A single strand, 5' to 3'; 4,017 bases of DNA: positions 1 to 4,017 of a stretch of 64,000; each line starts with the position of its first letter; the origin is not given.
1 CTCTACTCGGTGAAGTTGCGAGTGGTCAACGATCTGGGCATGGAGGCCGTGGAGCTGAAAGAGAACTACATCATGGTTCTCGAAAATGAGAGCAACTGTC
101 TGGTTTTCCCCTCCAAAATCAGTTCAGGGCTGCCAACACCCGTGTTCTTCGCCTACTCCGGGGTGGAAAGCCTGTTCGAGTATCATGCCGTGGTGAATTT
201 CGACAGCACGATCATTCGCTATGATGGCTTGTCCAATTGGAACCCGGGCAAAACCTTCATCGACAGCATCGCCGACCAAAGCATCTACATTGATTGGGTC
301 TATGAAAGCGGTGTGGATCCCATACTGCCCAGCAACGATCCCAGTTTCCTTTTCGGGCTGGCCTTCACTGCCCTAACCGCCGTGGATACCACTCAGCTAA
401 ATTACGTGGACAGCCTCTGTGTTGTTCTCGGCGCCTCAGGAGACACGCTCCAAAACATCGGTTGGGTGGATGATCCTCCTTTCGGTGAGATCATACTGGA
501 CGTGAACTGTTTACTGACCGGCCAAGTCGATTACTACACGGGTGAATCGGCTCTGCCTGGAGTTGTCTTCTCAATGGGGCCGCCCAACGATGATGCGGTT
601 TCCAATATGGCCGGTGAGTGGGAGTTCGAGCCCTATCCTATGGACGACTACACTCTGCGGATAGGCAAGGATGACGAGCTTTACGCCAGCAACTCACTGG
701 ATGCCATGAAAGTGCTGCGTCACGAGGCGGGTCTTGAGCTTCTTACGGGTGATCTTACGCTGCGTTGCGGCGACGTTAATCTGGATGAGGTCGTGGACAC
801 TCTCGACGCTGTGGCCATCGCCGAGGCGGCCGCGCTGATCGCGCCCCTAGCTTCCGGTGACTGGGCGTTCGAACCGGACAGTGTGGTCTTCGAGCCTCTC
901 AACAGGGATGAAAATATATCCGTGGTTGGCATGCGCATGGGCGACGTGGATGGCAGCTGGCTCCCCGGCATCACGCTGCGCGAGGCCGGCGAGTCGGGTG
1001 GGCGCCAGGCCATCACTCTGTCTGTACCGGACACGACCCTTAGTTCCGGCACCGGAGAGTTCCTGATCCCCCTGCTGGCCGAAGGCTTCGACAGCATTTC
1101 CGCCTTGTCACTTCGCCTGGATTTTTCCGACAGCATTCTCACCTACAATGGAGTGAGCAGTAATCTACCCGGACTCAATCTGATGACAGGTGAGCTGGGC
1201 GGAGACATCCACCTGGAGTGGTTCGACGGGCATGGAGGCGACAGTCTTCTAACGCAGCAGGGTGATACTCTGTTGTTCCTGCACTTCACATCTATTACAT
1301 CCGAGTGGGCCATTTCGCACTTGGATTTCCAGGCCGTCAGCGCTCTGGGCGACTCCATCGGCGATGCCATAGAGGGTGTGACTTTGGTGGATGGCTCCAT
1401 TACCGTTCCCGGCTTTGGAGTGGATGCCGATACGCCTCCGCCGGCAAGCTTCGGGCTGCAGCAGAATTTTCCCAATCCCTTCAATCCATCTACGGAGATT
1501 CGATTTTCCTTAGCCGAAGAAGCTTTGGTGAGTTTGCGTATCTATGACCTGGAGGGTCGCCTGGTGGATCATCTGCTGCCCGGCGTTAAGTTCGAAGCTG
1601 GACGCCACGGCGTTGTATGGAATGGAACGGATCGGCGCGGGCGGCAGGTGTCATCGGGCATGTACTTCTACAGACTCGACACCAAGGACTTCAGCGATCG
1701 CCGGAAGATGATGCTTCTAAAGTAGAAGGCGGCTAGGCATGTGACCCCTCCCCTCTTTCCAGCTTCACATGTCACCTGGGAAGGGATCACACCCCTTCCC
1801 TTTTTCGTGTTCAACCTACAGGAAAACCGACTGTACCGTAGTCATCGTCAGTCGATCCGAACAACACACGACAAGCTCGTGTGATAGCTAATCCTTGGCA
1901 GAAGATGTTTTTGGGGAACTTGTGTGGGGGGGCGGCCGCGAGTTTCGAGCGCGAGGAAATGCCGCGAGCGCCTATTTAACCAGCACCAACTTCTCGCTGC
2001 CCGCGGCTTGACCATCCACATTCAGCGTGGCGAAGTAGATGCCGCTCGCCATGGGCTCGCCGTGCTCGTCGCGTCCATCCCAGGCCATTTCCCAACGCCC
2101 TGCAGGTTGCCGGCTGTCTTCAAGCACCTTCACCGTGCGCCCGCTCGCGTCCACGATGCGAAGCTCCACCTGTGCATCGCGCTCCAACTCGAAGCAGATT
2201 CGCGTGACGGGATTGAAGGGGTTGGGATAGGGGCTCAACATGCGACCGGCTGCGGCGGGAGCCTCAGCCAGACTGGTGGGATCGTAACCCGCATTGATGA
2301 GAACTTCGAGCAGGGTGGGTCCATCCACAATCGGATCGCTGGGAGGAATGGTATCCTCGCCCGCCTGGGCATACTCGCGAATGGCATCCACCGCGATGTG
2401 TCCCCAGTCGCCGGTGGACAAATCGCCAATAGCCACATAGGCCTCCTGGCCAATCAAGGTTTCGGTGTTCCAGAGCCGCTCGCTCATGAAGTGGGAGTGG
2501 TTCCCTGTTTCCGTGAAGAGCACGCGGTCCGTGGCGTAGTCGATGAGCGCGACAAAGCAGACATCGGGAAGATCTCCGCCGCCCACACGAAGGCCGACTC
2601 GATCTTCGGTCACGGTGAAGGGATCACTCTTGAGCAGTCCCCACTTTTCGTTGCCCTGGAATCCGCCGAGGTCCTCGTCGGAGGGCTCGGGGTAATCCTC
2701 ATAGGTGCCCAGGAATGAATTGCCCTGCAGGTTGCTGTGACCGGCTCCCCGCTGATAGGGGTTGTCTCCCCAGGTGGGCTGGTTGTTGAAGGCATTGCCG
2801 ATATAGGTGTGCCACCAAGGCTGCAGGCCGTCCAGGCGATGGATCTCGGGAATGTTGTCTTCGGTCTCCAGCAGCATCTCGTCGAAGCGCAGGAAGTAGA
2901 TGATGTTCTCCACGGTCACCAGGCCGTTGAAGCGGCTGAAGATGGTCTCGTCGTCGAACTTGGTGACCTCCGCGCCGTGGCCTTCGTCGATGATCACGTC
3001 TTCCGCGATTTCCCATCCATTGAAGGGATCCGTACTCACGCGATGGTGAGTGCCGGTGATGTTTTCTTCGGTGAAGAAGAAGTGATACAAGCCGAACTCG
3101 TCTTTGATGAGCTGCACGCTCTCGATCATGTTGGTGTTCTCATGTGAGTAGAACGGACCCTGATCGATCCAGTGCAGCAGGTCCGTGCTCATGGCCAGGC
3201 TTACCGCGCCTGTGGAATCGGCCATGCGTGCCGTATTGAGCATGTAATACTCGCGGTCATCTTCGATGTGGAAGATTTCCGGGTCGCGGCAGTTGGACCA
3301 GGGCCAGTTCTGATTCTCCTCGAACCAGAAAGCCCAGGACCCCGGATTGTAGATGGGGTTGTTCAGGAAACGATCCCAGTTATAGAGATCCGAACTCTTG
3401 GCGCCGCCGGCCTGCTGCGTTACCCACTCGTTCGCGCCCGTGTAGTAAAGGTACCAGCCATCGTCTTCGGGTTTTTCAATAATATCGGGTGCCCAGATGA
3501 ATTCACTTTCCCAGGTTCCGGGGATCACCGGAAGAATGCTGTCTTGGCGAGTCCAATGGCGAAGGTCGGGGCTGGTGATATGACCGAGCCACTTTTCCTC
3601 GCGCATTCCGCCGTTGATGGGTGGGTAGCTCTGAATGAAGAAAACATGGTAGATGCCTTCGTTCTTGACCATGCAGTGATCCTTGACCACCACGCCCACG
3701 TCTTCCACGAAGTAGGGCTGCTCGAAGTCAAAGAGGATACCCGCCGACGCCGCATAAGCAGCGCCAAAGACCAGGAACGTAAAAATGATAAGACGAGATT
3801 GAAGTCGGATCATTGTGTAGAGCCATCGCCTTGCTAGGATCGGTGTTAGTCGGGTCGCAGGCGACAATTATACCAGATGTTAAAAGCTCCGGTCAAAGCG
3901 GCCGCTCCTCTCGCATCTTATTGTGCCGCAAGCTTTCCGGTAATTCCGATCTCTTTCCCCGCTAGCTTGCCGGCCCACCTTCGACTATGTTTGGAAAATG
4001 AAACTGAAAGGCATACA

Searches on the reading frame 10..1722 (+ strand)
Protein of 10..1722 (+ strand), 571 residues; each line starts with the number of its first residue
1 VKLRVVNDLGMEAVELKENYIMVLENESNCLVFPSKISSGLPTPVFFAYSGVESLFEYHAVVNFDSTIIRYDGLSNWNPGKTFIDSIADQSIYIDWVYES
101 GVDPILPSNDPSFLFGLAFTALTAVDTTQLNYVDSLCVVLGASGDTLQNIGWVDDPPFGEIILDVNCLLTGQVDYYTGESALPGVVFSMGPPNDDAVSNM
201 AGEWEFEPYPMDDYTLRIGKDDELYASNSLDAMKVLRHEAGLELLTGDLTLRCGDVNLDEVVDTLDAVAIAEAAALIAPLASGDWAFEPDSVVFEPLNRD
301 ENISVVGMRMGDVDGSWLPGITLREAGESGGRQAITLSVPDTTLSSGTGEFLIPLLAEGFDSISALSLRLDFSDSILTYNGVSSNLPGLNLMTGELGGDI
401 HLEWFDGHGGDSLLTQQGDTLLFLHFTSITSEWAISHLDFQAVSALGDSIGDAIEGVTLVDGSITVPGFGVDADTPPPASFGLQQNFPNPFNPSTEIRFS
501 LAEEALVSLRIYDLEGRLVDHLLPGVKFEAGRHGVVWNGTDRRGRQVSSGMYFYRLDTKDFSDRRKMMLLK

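Call 28: search_protein_families(library=pfam, proteins=[window:10-1722:+], max_evalue=0.0001)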
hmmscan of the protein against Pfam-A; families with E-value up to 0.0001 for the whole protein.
window:10-1722:+ (571 aa): 1 family
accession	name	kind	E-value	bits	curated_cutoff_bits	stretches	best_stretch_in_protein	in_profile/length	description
PF13860.13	FlgD_ig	-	6.4e-06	26.5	27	1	496-554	13-71/79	FlgD Ig-like domain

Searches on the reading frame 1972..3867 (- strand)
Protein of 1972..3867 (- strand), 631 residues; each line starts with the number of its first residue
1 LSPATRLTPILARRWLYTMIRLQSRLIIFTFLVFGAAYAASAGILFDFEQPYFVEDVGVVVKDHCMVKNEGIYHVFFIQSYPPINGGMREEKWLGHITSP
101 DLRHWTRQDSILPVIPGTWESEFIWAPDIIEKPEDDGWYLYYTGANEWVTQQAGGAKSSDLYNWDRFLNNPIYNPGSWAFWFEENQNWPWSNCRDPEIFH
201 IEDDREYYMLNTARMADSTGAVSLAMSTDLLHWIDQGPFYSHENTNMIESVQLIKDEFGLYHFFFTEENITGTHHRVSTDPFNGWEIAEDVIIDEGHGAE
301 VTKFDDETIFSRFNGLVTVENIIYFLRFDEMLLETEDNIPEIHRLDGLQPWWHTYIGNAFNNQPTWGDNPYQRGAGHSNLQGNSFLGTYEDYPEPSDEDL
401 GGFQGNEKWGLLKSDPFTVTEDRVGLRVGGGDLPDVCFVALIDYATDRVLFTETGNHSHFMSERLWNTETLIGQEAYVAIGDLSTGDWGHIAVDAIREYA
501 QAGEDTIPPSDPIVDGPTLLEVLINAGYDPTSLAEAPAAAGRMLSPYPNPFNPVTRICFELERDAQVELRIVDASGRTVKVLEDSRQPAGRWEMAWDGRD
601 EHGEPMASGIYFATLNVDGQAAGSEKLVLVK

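Call 28: search_protein_families(library=pfam, proteins=[window:1972-3867:-], max_evalue=0.0001)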
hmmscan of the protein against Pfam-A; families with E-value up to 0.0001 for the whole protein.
window:1972-3867:- (631 aa): 1 family
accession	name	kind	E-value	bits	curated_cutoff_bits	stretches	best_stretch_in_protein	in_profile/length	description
PF13860.13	FlgD_ig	-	4.2e-11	43.1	27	1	559-615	14-73/79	FlgD Ig-like domain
